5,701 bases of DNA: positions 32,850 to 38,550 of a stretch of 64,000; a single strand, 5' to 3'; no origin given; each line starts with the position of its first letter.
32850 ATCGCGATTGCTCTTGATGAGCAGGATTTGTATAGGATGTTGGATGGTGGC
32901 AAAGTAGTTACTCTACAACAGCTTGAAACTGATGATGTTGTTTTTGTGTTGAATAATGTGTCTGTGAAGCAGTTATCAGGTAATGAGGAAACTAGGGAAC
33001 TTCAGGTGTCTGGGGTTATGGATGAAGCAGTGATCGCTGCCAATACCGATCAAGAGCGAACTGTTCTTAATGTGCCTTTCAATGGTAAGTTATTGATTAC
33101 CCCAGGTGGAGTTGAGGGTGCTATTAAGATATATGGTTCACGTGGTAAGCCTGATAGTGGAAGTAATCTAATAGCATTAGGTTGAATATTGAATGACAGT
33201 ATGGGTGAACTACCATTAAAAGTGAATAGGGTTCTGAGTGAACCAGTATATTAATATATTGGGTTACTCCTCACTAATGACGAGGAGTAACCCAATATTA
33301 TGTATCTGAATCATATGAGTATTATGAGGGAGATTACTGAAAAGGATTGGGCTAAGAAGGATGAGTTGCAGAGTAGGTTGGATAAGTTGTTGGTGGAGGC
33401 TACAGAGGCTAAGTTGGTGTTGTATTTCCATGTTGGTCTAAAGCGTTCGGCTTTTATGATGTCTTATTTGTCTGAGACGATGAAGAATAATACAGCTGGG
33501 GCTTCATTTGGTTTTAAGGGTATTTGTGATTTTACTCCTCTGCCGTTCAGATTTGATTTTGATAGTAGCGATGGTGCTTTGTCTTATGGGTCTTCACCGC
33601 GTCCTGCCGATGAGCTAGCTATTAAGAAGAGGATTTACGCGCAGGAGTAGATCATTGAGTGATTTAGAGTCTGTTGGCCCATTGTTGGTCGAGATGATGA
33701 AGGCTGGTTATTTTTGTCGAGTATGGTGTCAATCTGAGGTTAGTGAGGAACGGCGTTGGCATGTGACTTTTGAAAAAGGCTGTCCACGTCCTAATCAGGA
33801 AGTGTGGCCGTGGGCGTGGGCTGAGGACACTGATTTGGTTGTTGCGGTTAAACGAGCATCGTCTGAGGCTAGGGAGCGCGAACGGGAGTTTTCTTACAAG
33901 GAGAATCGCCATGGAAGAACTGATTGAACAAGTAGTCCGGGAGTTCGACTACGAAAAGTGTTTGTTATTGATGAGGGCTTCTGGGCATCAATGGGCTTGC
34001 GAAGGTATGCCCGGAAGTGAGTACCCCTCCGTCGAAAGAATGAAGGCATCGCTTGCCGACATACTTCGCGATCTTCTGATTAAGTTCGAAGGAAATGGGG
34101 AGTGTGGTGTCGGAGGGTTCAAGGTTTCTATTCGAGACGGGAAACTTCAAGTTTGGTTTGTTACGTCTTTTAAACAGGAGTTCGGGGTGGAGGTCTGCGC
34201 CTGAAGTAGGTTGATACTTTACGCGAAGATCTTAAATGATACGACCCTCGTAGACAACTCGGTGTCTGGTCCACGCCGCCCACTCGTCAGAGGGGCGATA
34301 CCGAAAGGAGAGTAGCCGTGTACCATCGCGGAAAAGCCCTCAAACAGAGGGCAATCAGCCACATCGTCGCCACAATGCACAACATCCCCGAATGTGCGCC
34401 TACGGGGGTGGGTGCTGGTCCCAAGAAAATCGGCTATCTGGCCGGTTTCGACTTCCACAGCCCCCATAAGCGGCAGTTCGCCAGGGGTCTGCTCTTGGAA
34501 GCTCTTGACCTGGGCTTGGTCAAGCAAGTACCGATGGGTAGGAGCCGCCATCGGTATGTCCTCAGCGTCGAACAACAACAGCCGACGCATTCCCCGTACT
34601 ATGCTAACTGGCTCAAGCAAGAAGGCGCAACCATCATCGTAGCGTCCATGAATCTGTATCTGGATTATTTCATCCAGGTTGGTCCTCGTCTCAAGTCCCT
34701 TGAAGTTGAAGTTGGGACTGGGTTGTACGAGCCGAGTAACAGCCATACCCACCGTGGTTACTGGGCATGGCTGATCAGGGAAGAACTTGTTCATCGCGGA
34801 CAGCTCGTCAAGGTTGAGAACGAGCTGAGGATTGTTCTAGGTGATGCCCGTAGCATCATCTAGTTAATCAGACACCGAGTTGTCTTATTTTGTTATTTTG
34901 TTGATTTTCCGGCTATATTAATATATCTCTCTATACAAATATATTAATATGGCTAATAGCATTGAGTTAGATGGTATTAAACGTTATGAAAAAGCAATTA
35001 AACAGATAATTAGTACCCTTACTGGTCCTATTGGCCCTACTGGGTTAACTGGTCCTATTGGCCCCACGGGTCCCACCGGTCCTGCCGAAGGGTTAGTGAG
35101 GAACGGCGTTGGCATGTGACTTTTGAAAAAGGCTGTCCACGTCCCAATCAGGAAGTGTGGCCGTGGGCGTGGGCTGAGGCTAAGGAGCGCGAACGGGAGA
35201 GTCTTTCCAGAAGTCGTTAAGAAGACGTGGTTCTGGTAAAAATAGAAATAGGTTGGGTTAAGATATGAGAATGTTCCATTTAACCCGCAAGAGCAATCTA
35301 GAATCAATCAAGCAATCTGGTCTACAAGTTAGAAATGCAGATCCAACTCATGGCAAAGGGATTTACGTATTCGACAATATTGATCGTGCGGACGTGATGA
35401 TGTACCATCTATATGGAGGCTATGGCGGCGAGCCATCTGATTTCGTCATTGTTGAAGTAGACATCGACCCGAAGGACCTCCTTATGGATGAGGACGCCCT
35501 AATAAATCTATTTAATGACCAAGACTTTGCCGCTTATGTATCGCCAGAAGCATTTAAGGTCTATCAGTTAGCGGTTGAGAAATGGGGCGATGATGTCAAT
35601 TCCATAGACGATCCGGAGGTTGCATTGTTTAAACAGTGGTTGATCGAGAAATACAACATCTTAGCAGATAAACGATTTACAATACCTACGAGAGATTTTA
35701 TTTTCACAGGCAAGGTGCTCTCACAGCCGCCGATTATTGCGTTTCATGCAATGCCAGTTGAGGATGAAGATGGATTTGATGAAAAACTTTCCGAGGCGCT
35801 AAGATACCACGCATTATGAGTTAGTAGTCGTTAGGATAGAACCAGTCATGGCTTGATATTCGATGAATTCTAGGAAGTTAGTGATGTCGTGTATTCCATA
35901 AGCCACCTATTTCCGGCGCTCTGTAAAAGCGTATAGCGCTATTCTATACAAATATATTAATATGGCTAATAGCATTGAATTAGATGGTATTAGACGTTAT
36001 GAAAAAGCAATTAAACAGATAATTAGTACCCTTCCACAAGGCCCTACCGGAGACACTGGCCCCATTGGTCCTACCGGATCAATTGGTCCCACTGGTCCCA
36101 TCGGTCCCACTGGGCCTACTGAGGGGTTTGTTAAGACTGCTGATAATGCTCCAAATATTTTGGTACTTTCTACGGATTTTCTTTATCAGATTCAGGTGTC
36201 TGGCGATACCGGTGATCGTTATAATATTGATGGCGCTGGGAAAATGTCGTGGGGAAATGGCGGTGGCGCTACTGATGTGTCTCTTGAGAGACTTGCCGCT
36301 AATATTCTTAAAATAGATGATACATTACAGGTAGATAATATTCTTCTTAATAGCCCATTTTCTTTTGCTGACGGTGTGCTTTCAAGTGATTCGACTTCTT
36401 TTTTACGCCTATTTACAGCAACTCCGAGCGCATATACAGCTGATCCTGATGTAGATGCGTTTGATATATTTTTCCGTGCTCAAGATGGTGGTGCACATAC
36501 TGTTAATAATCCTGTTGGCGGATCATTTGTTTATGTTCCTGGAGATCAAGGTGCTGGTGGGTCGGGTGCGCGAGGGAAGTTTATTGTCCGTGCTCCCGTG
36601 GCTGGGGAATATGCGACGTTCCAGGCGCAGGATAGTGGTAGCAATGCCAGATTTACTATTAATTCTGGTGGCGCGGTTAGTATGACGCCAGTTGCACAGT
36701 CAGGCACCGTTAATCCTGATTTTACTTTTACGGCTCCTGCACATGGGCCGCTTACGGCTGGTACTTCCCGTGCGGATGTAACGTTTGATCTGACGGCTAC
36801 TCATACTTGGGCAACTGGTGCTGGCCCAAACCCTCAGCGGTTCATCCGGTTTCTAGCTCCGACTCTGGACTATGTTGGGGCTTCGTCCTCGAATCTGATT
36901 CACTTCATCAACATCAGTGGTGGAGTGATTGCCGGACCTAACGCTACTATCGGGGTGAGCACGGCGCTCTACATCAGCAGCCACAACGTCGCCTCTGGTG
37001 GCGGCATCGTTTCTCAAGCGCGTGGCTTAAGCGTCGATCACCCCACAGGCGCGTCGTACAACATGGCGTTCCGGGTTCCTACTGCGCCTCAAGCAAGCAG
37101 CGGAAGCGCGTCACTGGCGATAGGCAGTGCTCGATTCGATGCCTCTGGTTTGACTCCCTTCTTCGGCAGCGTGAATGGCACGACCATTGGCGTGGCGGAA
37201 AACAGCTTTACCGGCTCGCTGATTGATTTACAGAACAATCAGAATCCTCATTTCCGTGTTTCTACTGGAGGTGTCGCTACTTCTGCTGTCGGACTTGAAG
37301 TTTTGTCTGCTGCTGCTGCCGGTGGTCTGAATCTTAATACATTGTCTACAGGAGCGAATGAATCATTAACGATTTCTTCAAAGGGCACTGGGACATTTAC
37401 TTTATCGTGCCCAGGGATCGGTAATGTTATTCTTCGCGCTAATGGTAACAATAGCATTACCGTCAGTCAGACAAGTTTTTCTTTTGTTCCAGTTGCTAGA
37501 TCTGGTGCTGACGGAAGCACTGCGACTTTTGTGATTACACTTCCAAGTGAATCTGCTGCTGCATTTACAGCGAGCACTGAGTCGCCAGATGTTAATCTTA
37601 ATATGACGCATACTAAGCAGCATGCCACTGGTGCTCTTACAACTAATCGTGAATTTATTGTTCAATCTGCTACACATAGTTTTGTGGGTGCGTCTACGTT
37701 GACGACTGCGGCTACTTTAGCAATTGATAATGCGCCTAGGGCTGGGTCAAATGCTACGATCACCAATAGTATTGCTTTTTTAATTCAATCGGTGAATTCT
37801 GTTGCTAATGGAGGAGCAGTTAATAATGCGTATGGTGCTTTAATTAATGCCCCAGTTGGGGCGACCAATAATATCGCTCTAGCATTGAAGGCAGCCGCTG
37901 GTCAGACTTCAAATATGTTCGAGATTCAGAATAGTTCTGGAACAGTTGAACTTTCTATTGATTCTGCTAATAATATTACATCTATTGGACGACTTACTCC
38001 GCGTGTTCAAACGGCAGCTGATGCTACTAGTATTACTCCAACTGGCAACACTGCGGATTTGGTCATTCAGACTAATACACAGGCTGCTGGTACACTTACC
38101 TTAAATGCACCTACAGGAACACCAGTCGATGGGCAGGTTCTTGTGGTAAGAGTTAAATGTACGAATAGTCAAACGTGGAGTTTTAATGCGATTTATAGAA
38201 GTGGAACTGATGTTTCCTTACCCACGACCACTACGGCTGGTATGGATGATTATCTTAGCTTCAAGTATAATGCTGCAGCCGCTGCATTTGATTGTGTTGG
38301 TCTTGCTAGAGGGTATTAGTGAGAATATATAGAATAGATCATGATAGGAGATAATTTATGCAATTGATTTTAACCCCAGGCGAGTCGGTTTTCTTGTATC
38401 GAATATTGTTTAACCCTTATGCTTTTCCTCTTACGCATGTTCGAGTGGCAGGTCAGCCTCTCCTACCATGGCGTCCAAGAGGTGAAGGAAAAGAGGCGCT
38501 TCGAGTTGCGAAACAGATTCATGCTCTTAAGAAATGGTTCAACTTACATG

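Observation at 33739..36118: Recombination scar: duplicated tail-fibre 5' end fused to a repeated ~110-bp segment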

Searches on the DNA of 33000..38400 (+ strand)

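Call 4: search_dna_similar(query=window:33000-38400:+, collection=phages, mode=near, max_rows=30)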
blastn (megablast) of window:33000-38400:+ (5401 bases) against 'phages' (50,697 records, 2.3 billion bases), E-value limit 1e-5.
No match.

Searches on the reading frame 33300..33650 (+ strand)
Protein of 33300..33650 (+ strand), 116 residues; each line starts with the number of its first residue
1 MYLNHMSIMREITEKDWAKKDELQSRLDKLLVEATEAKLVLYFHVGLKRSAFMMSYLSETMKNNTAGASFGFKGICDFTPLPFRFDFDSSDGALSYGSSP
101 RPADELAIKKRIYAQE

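Call 7: search_protein_families(library=pfam, proteins=[window:33300-33650:+], max_evalue=0.1)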
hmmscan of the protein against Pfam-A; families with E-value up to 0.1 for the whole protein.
window:33300-33650:+ (116 aa): 0 families

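Call 8: search_protein_families(library=phrogs, proteins=[window:33300-33650:+], max_evalue=0.01)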
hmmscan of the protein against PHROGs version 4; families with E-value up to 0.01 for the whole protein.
window:33300-33650:+ (116 aa): 1 family
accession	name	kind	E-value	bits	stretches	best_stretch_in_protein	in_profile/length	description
phrog_31377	-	unknown function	0.0017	19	1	10-52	66-107/192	-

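Call 36: search_protein_families(library=ncbifam, proteins=[window:33300-33650:+], max_evalue=0.1)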
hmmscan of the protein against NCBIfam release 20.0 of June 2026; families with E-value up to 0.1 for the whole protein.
window:33300-33650:+ (116 aa): 2 families
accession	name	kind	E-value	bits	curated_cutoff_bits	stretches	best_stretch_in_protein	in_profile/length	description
NF045818.1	Neo-PentlctneDsynPtlE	equivalog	0.075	11.1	1100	1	12-65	336-390/587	neopentalenolactone/pentalenolactone D synthase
NF002222.0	PRK01115.1-5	subfamily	0.09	12.3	207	1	28-101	170-241/245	DNA polymerase sliding clamp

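Call 37: search_protein_families(library=padloc, proteins=[window:33300-33650:+], max_evalue=0.1)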
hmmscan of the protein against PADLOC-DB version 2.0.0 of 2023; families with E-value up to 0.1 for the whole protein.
window:33300-33650:+ (116 aa): 0 families

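Call 88: find_related_loci(query=window:33300-33650:+, collection=viral_contigs, flank=10000)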
Query window:33300-33650:+ (116 aa) in viral_contigs; peptide patterns used: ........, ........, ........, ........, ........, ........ (x = any residue, [..] = any of these).
22 stretches matched a pattern, but none encodes a relative of the query by tblastn (E <= 1e-3).

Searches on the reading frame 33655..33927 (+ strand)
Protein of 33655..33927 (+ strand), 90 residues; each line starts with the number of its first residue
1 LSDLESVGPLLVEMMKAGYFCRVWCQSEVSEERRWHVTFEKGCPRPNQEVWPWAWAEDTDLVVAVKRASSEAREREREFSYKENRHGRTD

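Call 7: search_protein_families(library=pfam, proteins=[window:33655-33927:+], max_evalue=0.1)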
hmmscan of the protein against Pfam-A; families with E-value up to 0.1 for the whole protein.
window:33655-33927:+ (90 aa): 0 families

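Call 8: search_protein_families(library=phrogs, proteins=[window:33655-33927:+], max_evalue=0.01)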
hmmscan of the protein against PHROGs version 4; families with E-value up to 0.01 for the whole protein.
window:33655-33927:+ (90 aa): 0 families

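Call 13: find_encoding_contigs(protein=window:33655-33927:+, flank=10000, max_places=10)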
Protein window:33655-33927:+ (90 aa): no gene with exactly this product is on record in the collection.

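Call 23: find_homologous_proteins(query=window:33655-33927:+, max_evalue=0.01)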
Query window:33655-33927:+ (90 aa): 1 proteins with E <= 0.01 among 2 candidates.
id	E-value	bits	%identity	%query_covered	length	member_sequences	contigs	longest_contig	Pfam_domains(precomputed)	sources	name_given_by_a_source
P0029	4.3e-56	205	99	100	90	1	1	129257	-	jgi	jgi:hypothetical protein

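Call 24: find_encoding_contigs(protein=P0029, flank=10000, max_places=10)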
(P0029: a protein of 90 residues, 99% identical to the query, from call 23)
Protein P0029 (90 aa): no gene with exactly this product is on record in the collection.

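Call 26: list_cluster_members(proteins=[P0029])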
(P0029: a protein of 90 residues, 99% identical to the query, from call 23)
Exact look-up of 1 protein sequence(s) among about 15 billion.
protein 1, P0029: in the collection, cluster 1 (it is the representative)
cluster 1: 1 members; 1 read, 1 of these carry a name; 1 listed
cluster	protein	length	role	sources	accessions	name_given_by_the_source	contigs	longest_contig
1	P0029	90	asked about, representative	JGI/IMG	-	hypothetical protein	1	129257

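Call 36: search_protein_families(library=ncbifam, proteins=[window:33655-33927:+], max_evalue=0.1)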
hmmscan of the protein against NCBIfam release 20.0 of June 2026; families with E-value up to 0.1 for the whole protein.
window:33655-33927:+ (90 aa): 0 families

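Call 37: search_protein_families(library=padloc, proteins=[window:33655-33927:+], max_evalue=0.1)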
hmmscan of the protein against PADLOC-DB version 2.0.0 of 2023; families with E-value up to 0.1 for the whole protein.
window:33655-33927:+ (90 aa): 0 families

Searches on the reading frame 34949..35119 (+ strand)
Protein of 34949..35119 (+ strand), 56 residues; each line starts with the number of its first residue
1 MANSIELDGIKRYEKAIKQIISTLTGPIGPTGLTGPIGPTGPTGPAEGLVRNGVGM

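Call 7: search_protein_families(library=pfam, proteins=[window:34949-35119:+], max_evalue=0.1)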
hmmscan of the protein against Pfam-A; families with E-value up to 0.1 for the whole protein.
window:34949-35119:+ (56 aa): 1 family
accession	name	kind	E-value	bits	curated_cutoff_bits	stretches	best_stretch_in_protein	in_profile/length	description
PF01391.23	Collagen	-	0.019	15.2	27.2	1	26-44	4-22/60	Collagen triple helix repeat (20 copies)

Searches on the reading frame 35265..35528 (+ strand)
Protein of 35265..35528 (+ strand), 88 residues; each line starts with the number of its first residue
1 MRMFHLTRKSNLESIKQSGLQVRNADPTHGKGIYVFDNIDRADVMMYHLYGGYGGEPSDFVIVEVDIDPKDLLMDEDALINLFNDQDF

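Call 81: search_solved_structures(query=window:35265-35528:+, max_evalue=10, show_alignments=3)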
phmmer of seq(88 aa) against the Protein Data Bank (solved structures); distinct sequences matched with E-value up to 10: 0.

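Call 82: search_protein_families(library=pfam, proteins=[window:35265-35528:+], max_evalue=10)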
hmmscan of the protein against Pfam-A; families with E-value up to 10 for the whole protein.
seq(88 aa): 3 families
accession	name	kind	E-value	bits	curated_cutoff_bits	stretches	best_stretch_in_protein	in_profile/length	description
PF14487.12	DarT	-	0.031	14.4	22.5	2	43-68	68-95/201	ssDNA thymidine ADP-ribosyltransferase, DarT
PF00644.27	PARP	-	0.051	13.5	26.7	1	3-37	52-91/199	Poly(ADP-ribose) polymerase catalytic domain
PF22531.2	DUF7002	-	0.06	13.4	27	1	2-21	2-21/195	Family of unknown function (DUF7002)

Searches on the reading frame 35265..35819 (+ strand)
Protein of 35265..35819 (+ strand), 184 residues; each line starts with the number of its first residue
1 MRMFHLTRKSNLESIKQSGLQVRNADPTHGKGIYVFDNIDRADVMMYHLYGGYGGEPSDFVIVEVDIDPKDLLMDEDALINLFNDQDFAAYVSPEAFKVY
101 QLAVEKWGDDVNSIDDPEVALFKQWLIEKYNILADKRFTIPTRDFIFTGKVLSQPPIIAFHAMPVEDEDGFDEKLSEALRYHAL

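Call 7: search_protein_families(library=pfam, proteins=[window:35265-35819:+], max_evalue=0.1)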
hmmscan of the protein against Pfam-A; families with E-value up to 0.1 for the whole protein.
window:35265-35819:+ (184 aa): 0 families

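Call 8: search_protein_families(library=phrogs, proteins=[window:35265-35819:+], max_evalue=0.01)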
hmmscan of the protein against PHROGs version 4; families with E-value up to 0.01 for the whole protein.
window:35265-35819:+ (184 aa): 0 families

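Call 12: find_encoding_contigs(protein=window:35265-35819:+, flank=10000, max_places=10)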
Protein window:35265-35819:+ (184 aa): no gene with exactly this product is on record in the collection.

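Call 36: search_protein_families(library=ncbifam, proteins=[window:35265-35819:+], max_evalue=0.1)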
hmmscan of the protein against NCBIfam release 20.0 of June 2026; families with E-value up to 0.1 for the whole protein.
window:35265-35819:+ (184 aa): 0 families

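Call 37: search_protein_families(library=padloc, proteins=[window:35265-35819:+], max_evalue=0.1)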
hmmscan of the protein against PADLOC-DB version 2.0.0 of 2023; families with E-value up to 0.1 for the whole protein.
window:35265-35819:+ (184 aa): 0 families

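Call 40: search_dna_similar(query=window:35265-35819:+, collection=phages, mode=protein, max_evalue=0.01)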
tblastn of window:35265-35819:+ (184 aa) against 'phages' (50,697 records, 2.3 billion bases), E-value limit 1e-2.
No match.

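Call 47: predict_structure(protein=window:35265-35819:+)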
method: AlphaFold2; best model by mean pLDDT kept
length: 184 residues; sequences in the alignment: 1
mean_pLDDT: 42.5   pTM: 0.34
mean pLDDT of the five models: 42.5, 41.5, 38.9, 37.9, 36.2
residues with pLDDT >= 90: 0; 70-90: 0; 50-70: 44; < 50: 140
segments of 3 or more residues with pLDDT < 50: 1-99, 102-104, 106-108, 110-114, 124-135, 141-145, 152-157, 181-184
pLDDT, mean of each block of 10 residues (from residue 1): 30 43 35 31 30 34 38 35 37 45 48 49 48 48 52 49 58 56 41
secondary structure, 60 per line:
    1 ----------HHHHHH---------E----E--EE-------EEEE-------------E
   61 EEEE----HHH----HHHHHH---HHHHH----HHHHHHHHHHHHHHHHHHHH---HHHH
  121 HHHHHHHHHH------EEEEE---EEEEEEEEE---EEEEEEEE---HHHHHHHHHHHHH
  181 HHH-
elements in order: H11-16 E43-46 E60-64 H76-81 H85-89 H94-113 H117-130 E137-141 E145-153 E157-164 H168-183

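Call 48: find_related_loci(query=window:35265-35819:+, collection=viral_contigs, flank=6000)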
Query window:35265-35819:+ (184 aa) in viral_contigs; peptide patterns used: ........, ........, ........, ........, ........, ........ (x = any residue, [..] = any of these).
14 stretches matched a pattern, but none encodes a relative of the query by tblastn (E <= 1e-3).

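Call 64: search_solved_structures(query=window:35265-35819:+, max_evalue=1)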
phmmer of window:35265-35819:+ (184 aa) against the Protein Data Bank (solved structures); distinct sequences matched with E-value up to 1: 0.

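Call 82: search_protein_families(library=pfam, proteins=[window:35265-35819:+], max_evalue=10)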
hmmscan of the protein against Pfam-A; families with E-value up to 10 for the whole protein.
window:35265-35819:+ (184 aa): 3 families
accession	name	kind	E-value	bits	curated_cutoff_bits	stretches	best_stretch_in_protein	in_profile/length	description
PF22531.2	DUF7002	-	0.18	11.8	27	1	2-21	2-21/195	Family of unknown function (DUF7002)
PF00644.27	PARP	-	0.19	11.7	26.7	1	3-37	52-91/199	Poly(ADP-ribose) polymerase catalytic domain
PF14487.12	DarT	-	0.25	11.5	22.5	0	44-68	69-95/201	ssDNA thymidine ADP-ribosyltransferase, DarT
